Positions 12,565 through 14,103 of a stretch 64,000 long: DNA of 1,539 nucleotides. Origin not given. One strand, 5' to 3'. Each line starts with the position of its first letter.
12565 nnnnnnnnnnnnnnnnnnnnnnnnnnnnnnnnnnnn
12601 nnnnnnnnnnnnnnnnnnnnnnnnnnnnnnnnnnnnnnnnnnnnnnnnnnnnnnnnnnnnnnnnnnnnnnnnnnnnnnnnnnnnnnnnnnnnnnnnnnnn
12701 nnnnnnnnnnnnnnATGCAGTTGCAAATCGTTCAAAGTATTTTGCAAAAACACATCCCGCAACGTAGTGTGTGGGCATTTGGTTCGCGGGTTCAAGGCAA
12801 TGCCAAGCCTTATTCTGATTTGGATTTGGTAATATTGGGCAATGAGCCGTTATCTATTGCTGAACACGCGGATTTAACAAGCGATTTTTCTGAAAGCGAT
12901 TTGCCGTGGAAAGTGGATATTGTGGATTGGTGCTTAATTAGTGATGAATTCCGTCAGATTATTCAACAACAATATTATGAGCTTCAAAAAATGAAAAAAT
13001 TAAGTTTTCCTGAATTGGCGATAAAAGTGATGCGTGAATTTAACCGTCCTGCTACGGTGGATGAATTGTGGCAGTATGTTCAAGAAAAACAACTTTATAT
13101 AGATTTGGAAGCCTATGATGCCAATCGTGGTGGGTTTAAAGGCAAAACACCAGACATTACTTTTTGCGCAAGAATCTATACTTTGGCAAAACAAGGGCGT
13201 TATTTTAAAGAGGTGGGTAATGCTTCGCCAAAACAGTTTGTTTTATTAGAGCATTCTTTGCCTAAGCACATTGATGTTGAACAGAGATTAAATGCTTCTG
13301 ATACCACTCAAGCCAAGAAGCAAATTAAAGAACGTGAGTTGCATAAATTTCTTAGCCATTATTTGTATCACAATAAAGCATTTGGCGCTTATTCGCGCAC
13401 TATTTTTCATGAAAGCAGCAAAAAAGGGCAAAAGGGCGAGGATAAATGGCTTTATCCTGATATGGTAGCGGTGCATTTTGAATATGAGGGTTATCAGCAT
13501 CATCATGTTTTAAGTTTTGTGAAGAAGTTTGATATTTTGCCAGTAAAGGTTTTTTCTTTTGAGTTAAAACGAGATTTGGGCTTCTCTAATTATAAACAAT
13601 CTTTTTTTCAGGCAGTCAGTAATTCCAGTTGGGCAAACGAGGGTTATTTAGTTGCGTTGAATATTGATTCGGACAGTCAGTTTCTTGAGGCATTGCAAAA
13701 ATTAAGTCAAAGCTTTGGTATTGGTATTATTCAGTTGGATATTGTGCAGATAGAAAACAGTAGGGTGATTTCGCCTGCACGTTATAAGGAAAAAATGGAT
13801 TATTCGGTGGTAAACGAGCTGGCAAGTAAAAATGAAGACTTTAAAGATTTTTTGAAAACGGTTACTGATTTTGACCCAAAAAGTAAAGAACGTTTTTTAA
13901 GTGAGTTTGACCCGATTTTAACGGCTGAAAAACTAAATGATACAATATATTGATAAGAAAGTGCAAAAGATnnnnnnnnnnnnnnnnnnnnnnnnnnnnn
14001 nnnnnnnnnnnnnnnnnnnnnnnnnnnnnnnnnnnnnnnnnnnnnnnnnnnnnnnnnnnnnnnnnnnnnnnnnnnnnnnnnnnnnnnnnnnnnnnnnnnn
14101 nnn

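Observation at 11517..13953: AT-rich three-gene insertion splitting pheS from pheT: DUF4291 protein + HepT-like HEPN + MntA-like nucleotidyltransferase fused to a HARE-HTH-like region and a nuclease-like C-terminal region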

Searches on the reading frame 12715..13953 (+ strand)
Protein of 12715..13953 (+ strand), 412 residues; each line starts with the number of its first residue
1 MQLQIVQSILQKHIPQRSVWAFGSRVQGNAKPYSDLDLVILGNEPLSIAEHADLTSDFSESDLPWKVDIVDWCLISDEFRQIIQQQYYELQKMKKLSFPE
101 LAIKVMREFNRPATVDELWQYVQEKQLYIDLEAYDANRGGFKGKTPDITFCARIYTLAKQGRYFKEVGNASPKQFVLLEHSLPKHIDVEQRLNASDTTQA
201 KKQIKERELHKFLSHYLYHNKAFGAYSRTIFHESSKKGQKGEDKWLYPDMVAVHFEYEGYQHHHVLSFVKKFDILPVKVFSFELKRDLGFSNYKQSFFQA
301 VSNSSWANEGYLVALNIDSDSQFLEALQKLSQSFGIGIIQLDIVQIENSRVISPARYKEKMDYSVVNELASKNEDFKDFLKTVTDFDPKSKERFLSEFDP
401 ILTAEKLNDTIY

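Call 3: search_protein_families(library=pfam, proteins=[window:12715-13953:+], max_evalue=0.1)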
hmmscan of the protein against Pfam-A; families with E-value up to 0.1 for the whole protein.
window:12715-13953:+ (412 aa): 8 families
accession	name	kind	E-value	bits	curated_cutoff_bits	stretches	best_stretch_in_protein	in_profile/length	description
PF18765.7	Polbeta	-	5.4e-11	42.9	26.9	1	6-81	3-78/93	Polymerase beta, Nucleotidyltransferase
PF01909.29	NTP_transf_2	-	1.7e-10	41.6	21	1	9-85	7-79/93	Nucleotidyltransferase domain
PF22600.2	MTPAP-like_central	-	0.00015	22.3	27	1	5-44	28-67/139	Poly(A) RNA polymerase, mitochondrial-like, central palm domain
PF05066.19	HARE-HTH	-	0.00036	21.3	25.9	1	97-129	2-34/71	HB1, ASXL, restriction endonuclease HTH domain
PF14821.11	Thr_synth_N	-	0.0084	16.7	25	1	87-121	39-74/79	Threonine synthase N terminus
PF06941.18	NT5C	-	0.013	15.8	24.8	1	96-138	31-73/180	5' nucleotidase, deoxy (Pyrimidine), cytosolic type C protein (NT5C)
PF02201.23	SWIB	-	0.015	15.5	25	1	106-128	15-37/74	SWIB/MDM2 domain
PF16007.11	DUF4777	-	0.025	15.2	34.4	1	103-124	10-31/66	Domain of unknown function (DUF4777)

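Call 8: search_protein_families(library=ncbifam, proteins=[window:12715-13953:+], max_evalue=0.1)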
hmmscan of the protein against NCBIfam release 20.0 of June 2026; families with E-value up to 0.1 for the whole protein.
window:12715-13953:+ (412 aa): 12 families
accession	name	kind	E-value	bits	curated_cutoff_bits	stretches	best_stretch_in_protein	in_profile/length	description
NF047752.1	MntA_antitoxin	equivalog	4.2e-10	39.4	60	1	10-108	1-98/106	type VII toxin-antitoxin system MntA family adenylyltransferase antitoxin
NF010309.0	PRK13746.1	subfamily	0.00016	21.1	193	1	2-58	12-70/263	aminoglycoside adenylyltransferase family protein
NF012157.0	ANT_3pp_I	equivalog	0.00034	20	375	1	2-58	6-64/256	AadA family aminoglycoside 3''-O-nucleotidyltransferase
NF012212.1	ANT_9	subfamily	0.00039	19.8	340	1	3-56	10-61/249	aminoglycoside nucleotidyltransferase ANT(9)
NF053581.1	ANT_3pp_Ic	exception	0.0032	17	545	1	5-55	19-67/265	aminoglycoside nucleotidyltransferase ANT(3'')-Ic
NF051468.1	ANT_AadA37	exception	0.0032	16.5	550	1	4-57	17-72/265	ANT(3'')-I family aminoglycoside nucleotidyltransferase AadA37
NF033127.1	ANT_3pp_AadA3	exception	0.011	15.2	595.5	1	2-43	7-50/258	ANT(3'')-Ia family aminoglycoside nucleotidyltransferase AadA3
NF045972.1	ANT_3pp_I_Serra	equivalog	0.026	14.2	500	1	18-55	29-66/261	ANT(3'')-I family aminoglycoside adenylyltransferase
NF045909.1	ANT_9_Ic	equivalog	0.029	13.6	505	1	17-54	28-65/259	aminoglycoside nucleotidyltransferase ANT(9)-Ic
NF003380.0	PRK04457.1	equivalog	0.036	13.1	304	1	293-395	158-264/265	polyamine aminopropyltransferase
NF006804.0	PRK09314.1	equivalog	0.038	13.1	432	1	253-359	223-322/339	bifunctional 3,4-dihydroxy-2-butanone 4-phosphate synthase/GTP cyclohydrolase II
NF033220.1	ANT_3pp_II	equivalog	0.042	13.2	400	0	1-56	5-62/258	ANT(3'')-II family aminoglycoside nucleotidyltransferase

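Call 9: search_protein_families(library=padloc, proteins=[window:12715-13953:+], max_evalue=0.1)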
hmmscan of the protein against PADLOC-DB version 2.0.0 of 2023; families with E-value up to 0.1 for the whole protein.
window:12715-13953:+ (412 aa): 6 families
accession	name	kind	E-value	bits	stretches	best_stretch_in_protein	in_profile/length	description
PDLC03138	Specificity_I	-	5.1e-21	73.2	1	4-94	10-100/485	Type I specificity subunit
PDLC04904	PDC-S09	-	1.3e-08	33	1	16-92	25-100/104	-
PDLC04906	PDC-S09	-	2.7e-05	22.5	1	17-86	25-94/98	-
PDLC04902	PDC-S09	-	4.2e-05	21.8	1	18-86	23-91/97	-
PDLC04903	PDC-S09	-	0.0003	19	1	18-59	28-69/108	-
PDLC04907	PDC-S09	-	0.00099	17.2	1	8-42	19-53/114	-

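Call 60: find_encoding_contigs(protein=window:12715-13953:+, flank=3000, max_places=6)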
Protein window:12715-13953:+ (412 aa): no gene with exactly this product is on record in the collection.
